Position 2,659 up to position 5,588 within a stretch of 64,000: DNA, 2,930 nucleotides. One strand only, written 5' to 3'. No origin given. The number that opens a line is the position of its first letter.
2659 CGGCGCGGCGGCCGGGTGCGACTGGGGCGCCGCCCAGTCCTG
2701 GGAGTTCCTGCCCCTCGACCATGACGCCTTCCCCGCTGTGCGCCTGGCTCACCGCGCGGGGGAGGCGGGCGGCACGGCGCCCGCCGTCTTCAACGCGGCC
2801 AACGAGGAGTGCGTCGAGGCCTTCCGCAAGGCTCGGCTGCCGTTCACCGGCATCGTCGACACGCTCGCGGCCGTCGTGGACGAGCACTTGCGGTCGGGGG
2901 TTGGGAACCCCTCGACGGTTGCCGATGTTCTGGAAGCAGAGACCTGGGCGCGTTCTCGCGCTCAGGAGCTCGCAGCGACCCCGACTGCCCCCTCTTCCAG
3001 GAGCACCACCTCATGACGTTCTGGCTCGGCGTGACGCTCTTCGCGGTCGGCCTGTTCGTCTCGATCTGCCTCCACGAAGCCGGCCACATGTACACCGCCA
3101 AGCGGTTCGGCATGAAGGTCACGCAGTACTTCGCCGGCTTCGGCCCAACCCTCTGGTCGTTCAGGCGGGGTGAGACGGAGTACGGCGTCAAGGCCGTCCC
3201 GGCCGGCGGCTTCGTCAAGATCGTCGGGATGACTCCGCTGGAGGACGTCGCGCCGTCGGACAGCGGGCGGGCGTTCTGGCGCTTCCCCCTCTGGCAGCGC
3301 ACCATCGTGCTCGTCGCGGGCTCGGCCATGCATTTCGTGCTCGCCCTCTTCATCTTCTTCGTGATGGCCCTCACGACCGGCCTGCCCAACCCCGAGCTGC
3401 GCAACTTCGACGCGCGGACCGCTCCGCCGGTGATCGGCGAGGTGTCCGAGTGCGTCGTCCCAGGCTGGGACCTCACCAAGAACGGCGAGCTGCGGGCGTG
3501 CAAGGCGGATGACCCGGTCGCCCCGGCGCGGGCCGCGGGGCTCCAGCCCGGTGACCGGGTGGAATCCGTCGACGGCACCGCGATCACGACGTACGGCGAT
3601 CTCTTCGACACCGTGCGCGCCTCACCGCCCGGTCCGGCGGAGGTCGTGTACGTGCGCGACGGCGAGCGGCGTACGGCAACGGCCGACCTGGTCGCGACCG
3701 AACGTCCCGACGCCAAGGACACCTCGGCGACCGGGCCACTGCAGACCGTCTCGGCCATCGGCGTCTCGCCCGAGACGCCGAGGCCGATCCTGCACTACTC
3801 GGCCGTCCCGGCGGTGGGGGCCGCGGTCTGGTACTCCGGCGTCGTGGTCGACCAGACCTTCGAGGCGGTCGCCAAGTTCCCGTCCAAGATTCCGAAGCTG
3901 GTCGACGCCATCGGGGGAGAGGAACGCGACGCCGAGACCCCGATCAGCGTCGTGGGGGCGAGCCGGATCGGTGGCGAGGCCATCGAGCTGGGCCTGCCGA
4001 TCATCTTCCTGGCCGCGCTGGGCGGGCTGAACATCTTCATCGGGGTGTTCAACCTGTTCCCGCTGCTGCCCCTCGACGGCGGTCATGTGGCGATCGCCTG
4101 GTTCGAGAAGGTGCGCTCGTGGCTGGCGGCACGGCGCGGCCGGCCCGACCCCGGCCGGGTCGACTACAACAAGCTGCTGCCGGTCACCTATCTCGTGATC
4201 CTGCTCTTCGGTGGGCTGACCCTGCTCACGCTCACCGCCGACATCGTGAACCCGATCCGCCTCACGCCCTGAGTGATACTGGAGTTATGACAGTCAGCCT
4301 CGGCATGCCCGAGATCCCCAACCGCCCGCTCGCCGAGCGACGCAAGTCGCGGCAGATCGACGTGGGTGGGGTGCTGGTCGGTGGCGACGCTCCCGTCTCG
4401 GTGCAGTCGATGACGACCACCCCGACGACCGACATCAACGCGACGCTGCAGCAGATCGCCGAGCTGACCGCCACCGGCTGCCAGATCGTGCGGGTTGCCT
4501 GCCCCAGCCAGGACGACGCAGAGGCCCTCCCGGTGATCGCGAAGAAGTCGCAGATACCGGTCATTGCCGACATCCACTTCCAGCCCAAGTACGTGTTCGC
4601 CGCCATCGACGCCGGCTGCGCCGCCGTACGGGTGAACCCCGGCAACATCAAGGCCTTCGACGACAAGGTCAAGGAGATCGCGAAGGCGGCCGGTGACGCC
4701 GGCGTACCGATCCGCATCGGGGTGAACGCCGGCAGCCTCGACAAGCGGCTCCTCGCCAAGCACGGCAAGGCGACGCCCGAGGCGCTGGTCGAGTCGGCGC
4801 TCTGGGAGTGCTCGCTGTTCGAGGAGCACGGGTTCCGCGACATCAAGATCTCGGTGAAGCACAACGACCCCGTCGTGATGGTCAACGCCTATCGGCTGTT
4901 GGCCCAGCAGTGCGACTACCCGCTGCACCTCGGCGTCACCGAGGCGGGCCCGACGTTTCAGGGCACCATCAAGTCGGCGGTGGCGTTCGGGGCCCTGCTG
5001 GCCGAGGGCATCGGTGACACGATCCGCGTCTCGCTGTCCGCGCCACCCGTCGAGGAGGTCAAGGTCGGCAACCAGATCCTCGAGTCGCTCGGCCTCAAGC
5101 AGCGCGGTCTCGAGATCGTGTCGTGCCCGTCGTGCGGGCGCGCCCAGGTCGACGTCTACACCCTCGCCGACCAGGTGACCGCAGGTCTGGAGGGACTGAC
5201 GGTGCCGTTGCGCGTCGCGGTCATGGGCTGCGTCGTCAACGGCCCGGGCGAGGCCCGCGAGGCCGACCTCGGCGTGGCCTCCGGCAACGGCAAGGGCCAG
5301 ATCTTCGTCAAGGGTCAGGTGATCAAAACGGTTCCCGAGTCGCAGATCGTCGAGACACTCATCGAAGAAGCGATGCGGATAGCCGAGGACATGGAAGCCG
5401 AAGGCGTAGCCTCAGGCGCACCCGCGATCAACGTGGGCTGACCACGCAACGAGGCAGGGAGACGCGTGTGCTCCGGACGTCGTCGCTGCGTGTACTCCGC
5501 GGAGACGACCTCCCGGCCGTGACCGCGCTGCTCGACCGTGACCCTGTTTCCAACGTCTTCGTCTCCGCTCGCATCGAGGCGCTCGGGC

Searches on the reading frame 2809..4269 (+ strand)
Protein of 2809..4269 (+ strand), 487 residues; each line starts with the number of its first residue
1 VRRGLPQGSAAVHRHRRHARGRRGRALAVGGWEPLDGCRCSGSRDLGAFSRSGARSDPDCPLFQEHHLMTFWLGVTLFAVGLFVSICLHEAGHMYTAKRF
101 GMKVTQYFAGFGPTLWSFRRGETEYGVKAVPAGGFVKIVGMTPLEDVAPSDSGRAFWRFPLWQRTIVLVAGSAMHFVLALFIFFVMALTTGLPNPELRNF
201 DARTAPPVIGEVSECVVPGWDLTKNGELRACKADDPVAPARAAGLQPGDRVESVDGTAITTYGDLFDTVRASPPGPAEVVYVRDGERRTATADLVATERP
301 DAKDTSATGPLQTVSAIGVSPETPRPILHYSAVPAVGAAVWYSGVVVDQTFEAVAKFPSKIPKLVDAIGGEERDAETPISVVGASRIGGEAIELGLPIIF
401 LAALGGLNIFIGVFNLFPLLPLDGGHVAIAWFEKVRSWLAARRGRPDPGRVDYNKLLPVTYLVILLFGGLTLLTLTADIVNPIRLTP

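Call 80: search_protein_families(library=pfam, proteins=[window:2809-4269:+], max_evalue=0.00001)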
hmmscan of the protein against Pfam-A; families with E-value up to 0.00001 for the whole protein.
window:2809-4269:+ (487 aa): 2 families
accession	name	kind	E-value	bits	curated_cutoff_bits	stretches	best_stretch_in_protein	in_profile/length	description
PF02163.28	Peptidase_M50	-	2.7e-44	151.6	27.2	1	78-439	2-201/221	Peptidase family M50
PF17820.7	PDZ_6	-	1.8e-07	31.2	27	1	238-283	9-54/54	PDZ domain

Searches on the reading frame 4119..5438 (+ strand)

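Call 80: search_protein_families(library=pfam, proteins=[window:4119-5438:+], max_evalue=0.00001)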
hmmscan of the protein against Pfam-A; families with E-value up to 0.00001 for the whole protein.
window:4119-5438:+ (440 aa): 1 family
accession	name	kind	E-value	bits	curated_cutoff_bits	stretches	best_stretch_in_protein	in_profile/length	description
PF04551.19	GcpE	-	4.7e-144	480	32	1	78-417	2-340/343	GcpE protein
